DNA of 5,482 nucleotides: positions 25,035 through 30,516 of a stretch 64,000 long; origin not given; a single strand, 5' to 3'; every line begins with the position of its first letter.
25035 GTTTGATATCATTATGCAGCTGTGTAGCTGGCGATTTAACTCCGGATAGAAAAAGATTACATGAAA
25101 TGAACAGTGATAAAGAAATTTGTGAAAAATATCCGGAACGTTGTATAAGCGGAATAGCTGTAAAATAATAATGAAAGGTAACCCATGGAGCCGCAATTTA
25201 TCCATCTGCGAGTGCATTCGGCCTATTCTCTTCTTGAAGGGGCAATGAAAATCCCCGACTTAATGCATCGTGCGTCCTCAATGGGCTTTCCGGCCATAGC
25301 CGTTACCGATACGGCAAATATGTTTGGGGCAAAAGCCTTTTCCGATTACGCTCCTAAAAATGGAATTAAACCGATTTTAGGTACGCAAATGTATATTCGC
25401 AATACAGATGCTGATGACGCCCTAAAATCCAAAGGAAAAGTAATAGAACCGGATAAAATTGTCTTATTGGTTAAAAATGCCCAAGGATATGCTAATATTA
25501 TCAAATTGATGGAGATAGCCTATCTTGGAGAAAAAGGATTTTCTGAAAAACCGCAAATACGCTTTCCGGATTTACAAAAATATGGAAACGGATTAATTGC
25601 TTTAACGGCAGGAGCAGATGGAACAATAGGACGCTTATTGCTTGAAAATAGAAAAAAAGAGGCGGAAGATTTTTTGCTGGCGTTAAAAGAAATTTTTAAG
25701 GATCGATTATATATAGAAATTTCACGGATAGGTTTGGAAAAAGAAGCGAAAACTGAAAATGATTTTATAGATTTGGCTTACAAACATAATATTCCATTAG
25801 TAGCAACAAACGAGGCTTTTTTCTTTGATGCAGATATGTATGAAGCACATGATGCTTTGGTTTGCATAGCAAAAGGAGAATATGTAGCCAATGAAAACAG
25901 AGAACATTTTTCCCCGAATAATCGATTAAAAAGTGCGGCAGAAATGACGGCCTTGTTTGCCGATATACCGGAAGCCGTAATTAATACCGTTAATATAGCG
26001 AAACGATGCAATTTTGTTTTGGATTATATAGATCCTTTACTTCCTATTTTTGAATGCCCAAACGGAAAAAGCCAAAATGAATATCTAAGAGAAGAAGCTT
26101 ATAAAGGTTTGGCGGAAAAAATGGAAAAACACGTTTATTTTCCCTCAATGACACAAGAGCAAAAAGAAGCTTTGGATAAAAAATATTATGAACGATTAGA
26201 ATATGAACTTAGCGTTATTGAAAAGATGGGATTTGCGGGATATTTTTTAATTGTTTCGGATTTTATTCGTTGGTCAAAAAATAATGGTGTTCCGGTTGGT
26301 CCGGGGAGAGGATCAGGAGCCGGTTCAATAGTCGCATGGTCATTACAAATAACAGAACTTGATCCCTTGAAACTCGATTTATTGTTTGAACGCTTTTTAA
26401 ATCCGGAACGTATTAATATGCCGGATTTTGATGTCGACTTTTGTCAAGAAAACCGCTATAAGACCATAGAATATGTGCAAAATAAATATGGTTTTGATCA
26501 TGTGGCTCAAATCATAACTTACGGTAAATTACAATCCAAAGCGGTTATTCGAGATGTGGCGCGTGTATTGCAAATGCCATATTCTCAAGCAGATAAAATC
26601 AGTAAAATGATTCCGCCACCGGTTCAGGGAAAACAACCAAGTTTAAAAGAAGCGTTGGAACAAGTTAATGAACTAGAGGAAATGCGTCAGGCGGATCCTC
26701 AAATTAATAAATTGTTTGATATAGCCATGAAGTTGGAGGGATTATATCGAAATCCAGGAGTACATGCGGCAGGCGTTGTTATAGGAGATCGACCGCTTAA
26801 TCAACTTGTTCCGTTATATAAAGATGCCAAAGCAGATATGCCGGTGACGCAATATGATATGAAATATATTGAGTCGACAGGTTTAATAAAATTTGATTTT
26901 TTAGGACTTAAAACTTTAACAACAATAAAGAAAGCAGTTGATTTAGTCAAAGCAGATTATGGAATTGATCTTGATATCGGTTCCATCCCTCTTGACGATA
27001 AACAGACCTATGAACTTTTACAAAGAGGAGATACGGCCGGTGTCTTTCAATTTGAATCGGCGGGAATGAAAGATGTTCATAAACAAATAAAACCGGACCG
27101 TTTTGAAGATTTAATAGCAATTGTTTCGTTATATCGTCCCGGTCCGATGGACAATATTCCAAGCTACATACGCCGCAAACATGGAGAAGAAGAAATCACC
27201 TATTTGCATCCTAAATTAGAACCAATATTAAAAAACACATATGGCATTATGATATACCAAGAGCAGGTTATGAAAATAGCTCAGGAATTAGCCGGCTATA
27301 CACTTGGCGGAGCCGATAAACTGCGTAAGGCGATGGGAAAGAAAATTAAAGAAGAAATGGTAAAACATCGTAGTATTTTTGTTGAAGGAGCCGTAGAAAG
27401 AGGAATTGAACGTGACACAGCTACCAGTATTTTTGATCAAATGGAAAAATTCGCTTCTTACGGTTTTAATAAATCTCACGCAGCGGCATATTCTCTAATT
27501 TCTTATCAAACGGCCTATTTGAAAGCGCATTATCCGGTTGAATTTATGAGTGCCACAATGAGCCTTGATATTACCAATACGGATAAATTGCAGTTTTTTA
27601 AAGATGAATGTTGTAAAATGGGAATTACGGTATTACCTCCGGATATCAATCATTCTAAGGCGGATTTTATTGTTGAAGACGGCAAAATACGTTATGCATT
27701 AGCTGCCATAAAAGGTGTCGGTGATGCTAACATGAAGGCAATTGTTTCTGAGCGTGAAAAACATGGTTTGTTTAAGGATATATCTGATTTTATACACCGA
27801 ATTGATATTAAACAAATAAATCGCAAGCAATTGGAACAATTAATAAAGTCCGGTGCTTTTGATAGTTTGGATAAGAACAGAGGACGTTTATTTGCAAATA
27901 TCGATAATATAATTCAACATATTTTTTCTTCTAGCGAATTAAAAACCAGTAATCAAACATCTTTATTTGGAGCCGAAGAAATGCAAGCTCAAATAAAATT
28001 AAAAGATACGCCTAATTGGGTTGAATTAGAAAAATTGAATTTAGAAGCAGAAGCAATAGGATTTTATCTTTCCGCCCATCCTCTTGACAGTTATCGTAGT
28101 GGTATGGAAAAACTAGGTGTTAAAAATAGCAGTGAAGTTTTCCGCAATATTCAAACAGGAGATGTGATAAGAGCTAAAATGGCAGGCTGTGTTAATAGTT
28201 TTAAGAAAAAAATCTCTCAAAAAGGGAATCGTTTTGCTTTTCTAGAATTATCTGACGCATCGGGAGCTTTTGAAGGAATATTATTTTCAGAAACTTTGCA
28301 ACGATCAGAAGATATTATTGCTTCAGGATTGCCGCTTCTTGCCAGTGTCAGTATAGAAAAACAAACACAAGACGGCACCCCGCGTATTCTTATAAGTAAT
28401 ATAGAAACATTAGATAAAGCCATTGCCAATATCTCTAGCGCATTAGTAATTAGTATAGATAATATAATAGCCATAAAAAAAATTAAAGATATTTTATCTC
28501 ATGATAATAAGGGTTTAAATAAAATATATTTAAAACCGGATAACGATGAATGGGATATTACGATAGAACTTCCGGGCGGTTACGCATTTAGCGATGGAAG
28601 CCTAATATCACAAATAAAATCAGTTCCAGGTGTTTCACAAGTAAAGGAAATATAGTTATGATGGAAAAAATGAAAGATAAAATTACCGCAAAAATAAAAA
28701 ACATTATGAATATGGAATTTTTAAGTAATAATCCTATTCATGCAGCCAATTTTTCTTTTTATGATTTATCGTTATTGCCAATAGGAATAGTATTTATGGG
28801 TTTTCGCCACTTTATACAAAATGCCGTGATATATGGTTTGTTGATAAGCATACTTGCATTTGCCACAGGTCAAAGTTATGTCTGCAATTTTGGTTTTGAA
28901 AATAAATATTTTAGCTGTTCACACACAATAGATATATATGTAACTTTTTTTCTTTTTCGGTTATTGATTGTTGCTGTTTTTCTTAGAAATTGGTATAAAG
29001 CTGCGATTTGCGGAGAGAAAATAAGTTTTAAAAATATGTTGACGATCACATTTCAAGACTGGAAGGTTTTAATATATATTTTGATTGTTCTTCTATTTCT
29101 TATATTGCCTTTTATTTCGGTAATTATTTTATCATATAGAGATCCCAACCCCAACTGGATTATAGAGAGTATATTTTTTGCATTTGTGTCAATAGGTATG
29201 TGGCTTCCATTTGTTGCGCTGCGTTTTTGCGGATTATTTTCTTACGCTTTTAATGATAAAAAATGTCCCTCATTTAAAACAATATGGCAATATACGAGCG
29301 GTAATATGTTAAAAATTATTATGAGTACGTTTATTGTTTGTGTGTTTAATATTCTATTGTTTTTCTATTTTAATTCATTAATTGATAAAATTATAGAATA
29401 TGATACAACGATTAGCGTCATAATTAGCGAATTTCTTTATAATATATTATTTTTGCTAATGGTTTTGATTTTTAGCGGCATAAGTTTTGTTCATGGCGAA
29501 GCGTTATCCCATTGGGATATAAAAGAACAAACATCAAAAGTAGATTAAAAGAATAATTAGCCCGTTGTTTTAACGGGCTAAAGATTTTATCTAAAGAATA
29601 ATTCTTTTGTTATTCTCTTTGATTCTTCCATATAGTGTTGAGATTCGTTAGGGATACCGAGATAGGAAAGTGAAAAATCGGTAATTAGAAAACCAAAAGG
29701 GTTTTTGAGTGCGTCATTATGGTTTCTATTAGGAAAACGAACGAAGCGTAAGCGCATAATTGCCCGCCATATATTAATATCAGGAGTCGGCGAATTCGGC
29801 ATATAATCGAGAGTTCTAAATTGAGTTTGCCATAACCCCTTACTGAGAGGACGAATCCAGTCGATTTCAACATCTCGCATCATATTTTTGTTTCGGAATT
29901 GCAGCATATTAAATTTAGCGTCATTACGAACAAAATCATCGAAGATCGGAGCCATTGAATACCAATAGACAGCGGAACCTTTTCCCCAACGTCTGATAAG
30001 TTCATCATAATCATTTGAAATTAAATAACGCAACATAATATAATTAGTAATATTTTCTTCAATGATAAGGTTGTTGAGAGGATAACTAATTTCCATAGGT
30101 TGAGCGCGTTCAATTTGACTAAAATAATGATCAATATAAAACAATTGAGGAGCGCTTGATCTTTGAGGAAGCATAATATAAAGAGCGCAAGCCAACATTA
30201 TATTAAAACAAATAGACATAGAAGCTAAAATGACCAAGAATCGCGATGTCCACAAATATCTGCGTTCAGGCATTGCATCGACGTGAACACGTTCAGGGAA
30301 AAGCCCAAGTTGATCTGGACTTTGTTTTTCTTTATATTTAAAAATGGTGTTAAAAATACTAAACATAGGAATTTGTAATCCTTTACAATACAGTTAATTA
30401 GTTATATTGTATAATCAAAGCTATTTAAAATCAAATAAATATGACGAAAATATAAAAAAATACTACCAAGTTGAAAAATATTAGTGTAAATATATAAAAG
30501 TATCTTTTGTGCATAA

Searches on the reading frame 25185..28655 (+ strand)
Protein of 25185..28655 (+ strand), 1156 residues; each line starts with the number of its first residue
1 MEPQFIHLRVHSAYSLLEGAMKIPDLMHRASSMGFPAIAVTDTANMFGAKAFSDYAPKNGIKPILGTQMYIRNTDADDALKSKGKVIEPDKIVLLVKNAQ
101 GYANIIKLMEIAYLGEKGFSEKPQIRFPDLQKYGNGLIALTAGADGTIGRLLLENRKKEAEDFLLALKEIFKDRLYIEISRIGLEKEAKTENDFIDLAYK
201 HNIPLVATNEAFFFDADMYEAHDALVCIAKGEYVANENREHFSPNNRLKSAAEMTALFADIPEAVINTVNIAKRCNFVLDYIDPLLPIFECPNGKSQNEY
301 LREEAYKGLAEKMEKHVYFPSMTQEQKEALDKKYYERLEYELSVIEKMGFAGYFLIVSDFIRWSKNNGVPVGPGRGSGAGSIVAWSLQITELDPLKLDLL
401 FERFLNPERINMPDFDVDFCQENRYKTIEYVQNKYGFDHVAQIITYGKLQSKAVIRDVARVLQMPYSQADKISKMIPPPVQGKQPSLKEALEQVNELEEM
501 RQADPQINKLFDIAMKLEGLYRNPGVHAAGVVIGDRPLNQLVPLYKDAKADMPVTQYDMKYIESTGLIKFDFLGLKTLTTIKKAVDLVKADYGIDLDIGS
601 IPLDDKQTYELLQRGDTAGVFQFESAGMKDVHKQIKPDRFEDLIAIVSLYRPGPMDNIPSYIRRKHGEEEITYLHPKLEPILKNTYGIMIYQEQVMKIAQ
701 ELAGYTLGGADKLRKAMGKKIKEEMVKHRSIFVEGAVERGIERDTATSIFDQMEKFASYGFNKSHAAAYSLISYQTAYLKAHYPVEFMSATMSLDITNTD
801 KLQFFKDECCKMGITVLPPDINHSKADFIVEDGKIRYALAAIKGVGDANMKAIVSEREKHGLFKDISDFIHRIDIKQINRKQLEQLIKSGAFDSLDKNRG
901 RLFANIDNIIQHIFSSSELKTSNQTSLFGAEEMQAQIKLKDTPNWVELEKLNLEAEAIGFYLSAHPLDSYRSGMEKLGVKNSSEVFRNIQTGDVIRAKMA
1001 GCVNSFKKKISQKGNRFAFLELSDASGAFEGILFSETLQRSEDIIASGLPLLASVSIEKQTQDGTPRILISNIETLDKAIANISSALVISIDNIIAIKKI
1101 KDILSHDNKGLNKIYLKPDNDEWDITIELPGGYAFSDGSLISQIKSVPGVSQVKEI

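Call 42: search_protein_families(library=pfam, proteins=[window:25185-28655:+], max_evalue=0.00001)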
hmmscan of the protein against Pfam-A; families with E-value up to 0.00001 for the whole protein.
window:25185-28655:+ (1156 aa): 4 families
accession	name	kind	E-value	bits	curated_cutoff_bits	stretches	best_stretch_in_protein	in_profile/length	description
PF07733.18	DNA_pol3_alpha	-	1.1e-102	343.5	23.9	1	299-574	1-260/260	Bacterial DNA polymerase III alpha NTPase domain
PF17657.6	DNA_pol3_finger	-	5.5e-71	237.7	22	1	577-740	1-166/166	Bacterial DNA polymerase III alpha subunit finger domain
PF02811.25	PHP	-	2.8e-44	151.8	26.4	1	7-181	1-163/164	PHP domain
PF14579.12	HHH_6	-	4.2e-34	117.1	25.6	1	813-901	1-89/90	Helix-hairpin-helix motif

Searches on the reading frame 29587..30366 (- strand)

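Call 40: search_protein_families(library=pfam, proteins=[window:29587-30366:-], max_evalue=0.00001)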
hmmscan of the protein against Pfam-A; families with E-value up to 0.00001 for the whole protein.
window:29587-30366:- (259 aa): 1 family
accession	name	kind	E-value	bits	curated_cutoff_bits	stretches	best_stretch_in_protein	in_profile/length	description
PF04335.19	VirB8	-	1.3e-14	55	23.2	1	42-233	18-210/213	VirB8 protein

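Call 65: search_protein_families(library=padloc, proteins=[window:29587-30366:-], max_evalue=0.01)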
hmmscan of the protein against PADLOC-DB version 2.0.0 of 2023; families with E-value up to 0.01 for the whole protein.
window:29587-30366:- (259 aa): 0 families
